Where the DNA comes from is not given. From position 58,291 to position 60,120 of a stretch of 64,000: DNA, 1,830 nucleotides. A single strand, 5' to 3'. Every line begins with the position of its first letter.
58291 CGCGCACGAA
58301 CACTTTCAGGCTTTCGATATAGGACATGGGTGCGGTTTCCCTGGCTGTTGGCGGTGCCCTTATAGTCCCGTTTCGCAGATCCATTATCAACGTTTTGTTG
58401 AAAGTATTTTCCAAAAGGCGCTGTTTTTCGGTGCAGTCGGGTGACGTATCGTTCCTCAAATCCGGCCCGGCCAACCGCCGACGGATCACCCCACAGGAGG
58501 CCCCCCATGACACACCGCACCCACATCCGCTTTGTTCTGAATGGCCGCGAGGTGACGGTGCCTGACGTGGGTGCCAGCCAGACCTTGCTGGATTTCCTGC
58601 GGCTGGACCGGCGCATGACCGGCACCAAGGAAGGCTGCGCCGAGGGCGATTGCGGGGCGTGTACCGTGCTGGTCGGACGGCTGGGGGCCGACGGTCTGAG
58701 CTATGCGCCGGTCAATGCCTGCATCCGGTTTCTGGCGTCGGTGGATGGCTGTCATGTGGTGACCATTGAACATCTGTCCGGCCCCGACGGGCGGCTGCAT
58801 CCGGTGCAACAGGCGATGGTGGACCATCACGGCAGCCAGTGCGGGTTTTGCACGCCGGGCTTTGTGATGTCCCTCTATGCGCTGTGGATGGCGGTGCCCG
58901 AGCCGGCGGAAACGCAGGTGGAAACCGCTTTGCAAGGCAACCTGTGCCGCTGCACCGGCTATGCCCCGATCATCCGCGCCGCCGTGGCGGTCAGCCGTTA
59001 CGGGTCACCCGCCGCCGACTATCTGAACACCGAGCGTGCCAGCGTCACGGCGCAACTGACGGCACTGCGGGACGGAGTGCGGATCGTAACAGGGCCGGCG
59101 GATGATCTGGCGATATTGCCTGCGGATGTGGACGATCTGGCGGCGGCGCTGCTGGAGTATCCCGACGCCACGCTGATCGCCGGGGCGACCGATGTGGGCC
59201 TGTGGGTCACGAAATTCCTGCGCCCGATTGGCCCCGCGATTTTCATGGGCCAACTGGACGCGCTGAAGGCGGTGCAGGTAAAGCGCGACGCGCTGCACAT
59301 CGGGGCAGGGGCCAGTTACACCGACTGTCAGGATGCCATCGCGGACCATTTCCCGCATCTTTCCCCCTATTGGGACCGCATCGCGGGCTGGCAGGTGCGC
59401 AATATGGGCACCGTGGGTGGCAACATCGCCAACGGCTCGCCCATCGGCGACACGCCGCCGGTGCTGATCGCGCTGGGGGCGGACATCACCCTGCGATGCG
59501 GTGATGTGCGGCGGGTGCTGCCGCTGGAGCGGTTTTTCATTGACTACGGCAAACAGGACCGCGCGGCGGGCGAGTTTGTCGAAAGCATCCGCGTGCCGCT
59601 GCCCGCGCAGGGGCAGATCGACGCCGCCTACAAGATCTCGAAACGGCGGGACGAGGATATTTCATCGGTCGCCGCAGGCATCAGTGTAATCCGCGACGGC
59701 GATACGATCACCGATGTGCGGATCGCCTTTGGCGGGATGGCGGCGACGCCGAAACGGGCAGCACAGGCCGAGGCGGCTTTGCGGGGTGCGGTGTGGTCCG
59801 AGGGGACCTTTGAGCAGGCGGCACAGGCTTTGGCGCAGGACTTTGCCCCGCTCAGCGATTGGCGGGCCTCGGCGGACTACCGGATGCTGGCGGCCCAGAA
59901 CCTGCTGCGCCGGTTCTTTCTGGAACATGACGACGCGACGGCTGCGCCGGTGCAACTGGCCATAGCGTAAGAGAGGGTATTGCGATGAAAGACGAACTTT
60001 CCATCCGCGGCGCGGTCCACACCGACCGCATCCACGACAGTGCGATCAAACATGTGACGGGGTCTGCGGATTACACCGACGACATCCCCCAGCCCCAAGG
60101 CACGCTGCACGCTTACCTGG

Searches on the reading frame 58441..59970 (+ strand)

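Call 10: search_protein_families(library=pfam, proteins=[window:58441-59970:+])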
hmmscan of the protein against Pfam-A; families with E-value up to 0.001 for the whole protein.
window:58441-59970:+ (509 aa): 4 families
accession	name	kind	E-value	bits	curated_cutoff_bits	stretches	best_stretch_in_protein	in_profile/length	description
PF00941.27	FAD_binding_5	-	4.2e-46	157.3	27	1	225-387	6-169/170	FAD binding domain in molybdopterin dehydrogenase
PF03450.22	CO_deh_flav_C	-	7.2e-36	122.9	25.5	1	395-495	1-101/102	CO dehydrogenase flavoprotein C-terminal domain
PF01799.25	Fer2_2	-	6.1e-31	106.8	30.3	1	108-181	1-74/75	[2Fe-2S] binding domain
PF00111.32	Fer2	-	3.8e-05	24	21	1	33-79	3-48/77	2Fe-2S iron-sulfur cluster binding domain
